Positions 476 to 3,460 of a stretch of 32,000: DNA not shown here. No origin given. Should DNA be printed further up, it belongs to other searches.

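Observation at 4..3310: Suv3-like helicase with a ~410-aa unknown N-terminal module, divergently paired with a DEDDh exonuclease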

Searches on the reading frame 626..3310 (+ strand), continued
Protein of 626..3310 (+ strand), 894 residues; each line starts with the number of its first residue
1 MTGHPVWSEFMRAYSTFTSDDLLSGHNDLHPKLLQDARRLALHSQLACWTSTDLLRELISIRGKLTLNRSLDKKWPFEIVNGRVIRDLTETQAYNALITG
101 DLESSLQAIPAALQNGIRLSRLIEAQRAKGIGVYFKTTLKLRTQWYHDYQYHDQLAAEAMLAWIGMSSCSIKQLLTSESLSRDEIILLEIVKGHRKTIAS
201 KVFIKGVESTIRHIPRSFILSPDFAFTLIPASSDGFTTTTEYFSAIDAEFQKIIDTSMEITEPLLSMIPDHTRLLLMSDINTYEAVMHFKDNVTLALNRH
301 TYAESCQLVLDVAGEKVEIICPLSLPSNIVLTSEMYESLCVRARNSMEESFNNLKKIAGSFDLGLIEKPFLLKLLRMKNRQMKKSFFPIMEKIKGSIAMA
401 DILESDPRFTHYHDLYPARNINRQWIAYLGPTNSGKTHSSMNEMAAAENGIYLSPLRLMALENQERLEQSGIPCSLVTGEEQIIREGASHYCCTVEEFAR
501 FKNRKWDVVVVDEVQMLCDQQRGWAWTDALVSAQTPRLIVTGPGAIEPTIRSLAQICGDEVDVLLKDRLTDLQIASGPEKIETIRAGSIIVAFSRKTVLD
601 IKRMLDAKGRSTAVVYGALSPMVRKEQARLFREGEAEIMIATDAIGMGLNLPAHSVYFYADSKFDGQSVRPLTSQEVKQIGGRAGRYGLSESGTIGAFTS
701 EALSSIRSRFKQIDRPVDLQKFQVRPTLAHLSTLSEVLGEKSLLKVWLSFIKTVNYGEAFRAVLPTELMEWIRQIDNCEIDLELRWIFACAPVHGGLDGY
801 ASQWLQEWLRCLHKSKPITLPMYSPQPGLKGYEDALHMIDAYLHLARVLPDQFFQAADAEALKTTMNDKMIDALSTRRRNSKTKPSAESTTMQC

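Call 60: predict_structure(alignment_id=A1)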
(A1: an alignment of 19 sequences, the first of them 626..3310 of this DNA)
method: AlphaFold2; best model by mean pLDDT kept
length: 894 residues; sequences in the alignment: 19
mean_pLDDT: 77.7   pTM: 0.56
mean pLDDT of the five models: 77.7, 75.8, 67.7, 67.5, 63.8
residues with pLDDT >= 90: 113; 70-90: 602; 50-70: 112; < 50: 67
segments of 3 or more residues with pLDDT < 50: 1-14, 63-70, 77-83, 136-142, 664-670, 878-894
pLDDT, mean of each block of 10 residues (from residue 1): 33 59 73 78 76 75 47 50 59 77 59 65 76 50 66 80 87 87 89 86 77 81 77 83 87 77 70 69 64 78 85 79 82 87 88 88 84 85 88 84 83 77 90 76 91 81 81 82 82 86 89 80 79 91 84 85 85 88 87 86 88 82 79 85 61 80 48 75 64 85 85 69 74 88 91 71 77 92 91 75 91 91 72 86 86 89 88 66 32 27
secondary structure, 60 per line:
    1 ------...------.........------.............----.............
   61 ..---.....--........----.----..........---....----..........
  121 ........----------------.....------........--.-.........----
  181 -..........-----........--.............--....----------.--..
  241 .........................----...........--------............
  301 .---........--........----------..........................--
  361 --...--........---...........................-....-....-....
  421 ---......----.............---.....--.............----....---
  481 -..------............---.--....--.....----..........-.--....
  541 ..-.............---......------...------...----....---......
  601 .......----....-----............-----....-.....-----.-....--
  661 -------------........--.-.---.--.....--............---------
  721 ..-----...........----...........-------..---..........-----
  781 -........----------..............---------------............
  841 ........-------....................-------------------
elements in order (helices of 4 or more, strands of 3 or more residues): E16-18 H19-24 H31-43 E48-50 H51-62 E66-70 E73-80 H90-99 H111-128 H145-149 H156-163 H168-176 H182-191 E197-204 E207-215 H216-219 H222-225 H239-265 H270-280 H289-301 E305-312 E315-322 H333-358 H368-375 H379-405 H407-410 H412-415 H417-420 E424-429 H434-446 E450-454 H457-469 E474-477 E490-494 H495-501 E508-511 H514-518 H523-532 E537-542 H544-556 E560-565 E572-574 E588-591 H595-607 E612-615 H621-632 E638-641 H643-647 E655-658 H674-681 E693-697 H700-711 H728-738 H743-753 H766-775 H782-789 H800-813 H829-848 H856-875

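Call 64: fold_search(model_id=the predicted structure, library=pdb)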
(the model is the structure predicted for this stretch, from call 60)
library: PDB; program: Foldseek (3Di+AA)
matches with E <= 10: 1437; with E <= 0.001: 690
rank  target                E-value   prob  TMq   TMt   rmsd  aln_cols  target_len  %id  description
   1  3rc8_A                3.8e-34  1.00  0.49  0.70   6.0       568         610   26  Human Mitochondrial Helicase Suv3 in Complex with Short RNA Fragment (released 2011-05-11)
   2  3rc3                  3.8e-33  1.00  0.50  0.72   7.0       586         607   26  Human Mitochondrial Helicase Suv3 (released 2011-05-11)
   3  6f4a_B                1.8e-28  1.00  0.43  0.70  12.7       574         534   26  Yeast mitochondrial RNA degradosome complex mtEXO (released 2018-01-17)
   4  7w1r                  4.7e-22  1.00  0.43  0.71   6.2       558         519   22  Crystal structure of human Suv3 monomer (released 2022-05-11)
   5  8qcf_M                2.8e-14  1.00  0.31  0.39  11.0       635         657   16  yeast cytoplasmic exosome-Ski2 complex degrading a RNA substrate (released 2024-01-10)
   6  2p6r_A                3.6e-14  1.00  0.30  0.38  17.0       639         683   18  Crystal structure of superfamily 2 helicase Hel308 in complex with unwound DNA (released 2007-06-12)
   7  4xgt                  1.0e-13  1.00  0.26  0.24  20.4       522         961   17  Structure of RNA Helicase FRH a Critical Component of the Neurospora Crassa Circadian Clock (released 2016-07-06)
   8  5a9f                  1.5e-13  1.00  0.32  0.36  13.6       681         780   14  Crystal structure of the Helicase domain of human DNA polymerase theta in complex with ADP (released 2015-12-16)
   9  5aga                  1.5e-13  1.00  0.30  0.34  14.0       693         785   13  Crystal structure of the Helicase domain of human DNA polymerase theta in complex with AMPPNP (released 2015-02-25)
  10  6d6q_M                1.5e-13  1.00  0.28  0.35  14.6       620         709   17  Human nuclear exosome-MTR4 RNA complex - overall reconstruction (released 2018-06-20)
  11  6c90_A                1.7e-13  1.00  0.30  0.37  11.5       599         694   16  Human Mtr4 helicase in complex with ZCCHC8-CTD (released 2018-05-30)
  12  9bha_B                1.7e-13  1.00  0.29  0.32  14.8       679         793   14  Human DNA polymerase theta helicase domain dimer bound to DNA in the microhomology annealed conformation (released 2024-05-01)
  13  9b15_A                2.0e-13  1.00  0.29  0.37  14.9       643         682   15  Superfamily 2 helicase Hel308 containing the beta-hairpin from DNA pol theta helicase-like domain (released 2025-03-19)
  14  6bb8                  2.1e-13  1.00  0.27  0.26  18.8       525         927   18  Crystal Structure of Frequency-Interacting RNA helicase (FRH) (released 2018-08-29)
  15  4buj_A                2.9e-13  1.00  0.27  0.26  16.1       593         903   18  Crystal structure of the S. cerevisiae Ski2-3-8 complex (released 2013-08-28)
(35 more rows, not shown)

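Call 68: find_related_loci(query=A1, collection=viral_contigs, flank=8000)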
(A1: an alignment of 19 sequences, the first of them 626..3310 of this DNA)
Query A1 (894 aa) in viral_contigs; peptide patterns used: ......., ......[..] (x = any residue, [..] = any of these).
64 stretches matched a pattern, but none encodes a relative of the query by tblastn (E <= 1e-3).

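Call 87: get_annotated_region(hit=H1, flank=5000)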
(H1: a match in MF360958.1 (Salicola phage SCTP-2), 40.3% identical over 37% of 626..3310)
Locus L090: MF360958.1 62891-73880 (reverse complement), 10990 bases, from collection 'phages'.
description: Salicola phage SCTP-2, complete genome.
organism: Salicola phage SCTP-2 (NCBI taxid 2015814)
taxonomy: Viruses; Duplodnaviria; Heunggongvirae; Uroviricota; Caudoviricetes
host: Salicola sp. PV4; source: solar saltern; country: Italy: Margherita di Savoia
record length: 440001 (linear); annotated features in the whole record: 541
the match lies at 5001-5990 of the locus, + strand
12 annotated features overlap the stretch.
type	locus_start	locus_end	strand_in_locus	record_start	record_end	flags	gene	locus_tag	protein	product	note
CDS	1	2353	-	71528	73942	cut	86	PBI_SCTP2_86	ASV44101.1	hypothetical protein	-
CDS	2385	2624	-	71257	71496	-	85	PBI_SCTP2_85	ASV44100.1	hypothetical protein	-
CDS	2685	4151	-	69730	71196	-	84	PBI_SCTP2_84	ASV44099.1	hypothetical protein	-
CDS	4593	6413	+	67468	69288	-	83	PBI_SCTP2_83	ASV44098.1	hypothetical protein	-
CDS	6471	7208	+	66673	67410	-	82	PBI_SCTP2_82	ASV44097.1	hypothetical protein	-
CDS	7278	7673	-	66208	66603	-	81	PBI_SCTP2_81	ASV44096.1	hypothetical protein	-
CDS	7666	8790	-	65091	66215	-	80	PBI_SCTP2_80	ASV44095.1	hypothetical protein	-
CDS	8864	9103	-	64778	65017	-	79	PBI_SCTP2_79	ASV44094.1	hypothetical protein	-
CDS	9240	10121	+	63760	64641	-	78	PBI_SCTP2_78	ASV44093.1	dihydrofolate-thymadylate synthase-like protein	dihydrofolate-thymadylate synthase homologue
CDS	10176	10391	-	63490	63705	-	77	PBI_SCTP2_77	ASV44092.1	hypothetical protein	-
CDS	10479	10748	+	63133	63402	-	76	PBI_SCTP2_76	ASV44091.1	hypothetical protein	-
CDS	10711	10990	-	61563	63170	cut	75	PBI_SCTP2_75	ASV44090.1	PhoH-like protein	PhoH homologue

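Call 88: get_annotated_region(hit=H97, flank=5000)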
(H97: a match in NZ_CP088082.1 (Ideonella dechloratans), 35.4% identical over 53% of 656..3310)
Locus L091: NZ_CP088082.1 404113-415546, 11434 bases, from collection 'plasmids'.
description: Ideonella dechloratans strain CCUG 30977 plasmid unnamed1, complete sequence
organism: Ideonella dechloratans (NCBI taxid 36863)
taxonomy: Bacteria; Pseudomonadota; Betaproteobacteria; Burkholderiales; Sphaerotilaceae; Ideonella; Ideonella dechloratans
host: -; source: Cell culture,Activated sludge, wastewater treatment plant; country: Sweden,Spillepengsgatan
typing (MOB-suite, as given by PLSDB): non-mobilizable
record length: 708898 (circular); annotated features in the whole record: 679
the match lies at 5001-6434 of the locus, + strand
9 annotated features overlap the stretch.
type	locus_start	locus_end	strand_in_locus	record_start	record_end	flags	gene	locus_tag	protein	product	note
CDS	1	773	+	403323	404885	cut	norR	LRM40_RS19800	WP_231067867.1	nitric oxide reductase transcriptional regulator NorR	GO:0006355 - regulation of DNA-templated transcription [Evidence IEA]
CDS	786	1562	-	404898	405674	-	-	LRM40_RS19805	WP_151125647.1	DeoR/GlpR family DNA-binding transcription regulator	-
CDS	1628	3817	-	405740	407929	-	-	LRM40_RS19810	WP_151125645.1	phospholipase C, phosphocholine-specific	-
CDS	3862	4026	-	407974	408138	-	-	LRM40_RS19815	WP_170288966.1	hypothetical protein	-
CDS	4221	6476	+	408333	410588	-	-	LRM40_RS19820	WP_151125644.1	helicase-related protein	-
CDS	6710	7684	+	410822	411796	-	-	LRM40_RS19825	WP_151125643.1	amidohydrolase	-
CDS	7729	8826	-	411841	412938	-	-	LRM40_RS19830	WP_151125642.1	tartrate dehydrogenase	GO:0046395 - carboxylic acid catabolic process [Evidence IEA]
CDS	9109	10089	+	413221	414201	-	-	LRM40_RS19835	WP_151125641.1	LuxR C-terminal-related transcriptional regulator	GO:0006355 - regulation of DNA-templated transcription [Evidence IEA]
CDS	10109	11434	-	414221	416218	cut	-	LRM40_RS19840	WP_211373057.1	amidohydrolase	-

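Call 89: get_annotated_region(hit=H100, flank=5000)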
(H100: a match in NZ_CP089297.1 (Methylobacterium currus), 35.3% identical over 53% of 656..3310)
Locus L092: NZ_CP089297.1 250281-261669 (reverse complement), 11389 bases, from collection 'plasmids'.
description: Methylobacterium currus strain TP-3 plasmid unnamed1, complete sequence
organism: Methylobacterium currus (NCBI taxid 2051553)
taxonomy: Bacteria; Pseudomonadota; Alphaproteobacteria; Hyphomicrobiales; Methylobacteriaceae; Methylobacterium; Methylobacterium currus
host: -; source: Solanum lycopersicum,single cell; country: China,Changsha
typing (MOB-suite, as given by PLSDB): non-mobilizable
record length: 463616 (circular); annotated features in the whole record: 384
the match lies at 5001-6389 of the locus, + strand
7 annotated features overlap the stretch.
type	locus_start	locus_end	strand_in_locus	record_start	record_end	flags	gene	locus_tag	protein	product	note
CDS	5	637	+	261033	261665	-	-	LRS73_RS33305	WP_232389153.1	SGNH/GDSL hydrolase family protein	-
CDS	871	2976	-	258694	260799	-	-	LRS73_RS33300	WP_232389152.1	HAMP domain-containing methyl-accepting chemotaxis protein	GO:0006935 - chemotaxis [Evidence IEA]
CDS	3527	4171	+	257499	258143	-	-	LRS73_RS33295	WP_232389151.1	SOS response-associated peptidase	GO:0018142 - protein-DNA covalent cross-linking [Evidence IEA]; GO:0009432 - SOS response [Evidence IEA]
CDS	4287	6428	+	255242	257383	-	-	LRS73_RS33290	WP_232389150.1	helicase-related protein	-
CDS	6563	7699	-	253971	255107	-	-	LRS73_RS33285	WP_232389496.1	branched-chain amino acid ABC transporter substrate-binding protein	GO:0015803 - branched-chain amino acid transport [Evidence IEA]; GO:0055085 - transmembrane transport [Evidence IEA]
CDS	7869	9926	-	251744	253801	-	-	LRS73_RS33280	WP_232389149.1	hydantoinase/oxoprolinase family protein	-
CDS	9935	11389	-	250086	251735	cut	-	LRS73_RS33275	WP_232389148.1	hydantoinase B/oxoprolinase family protein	-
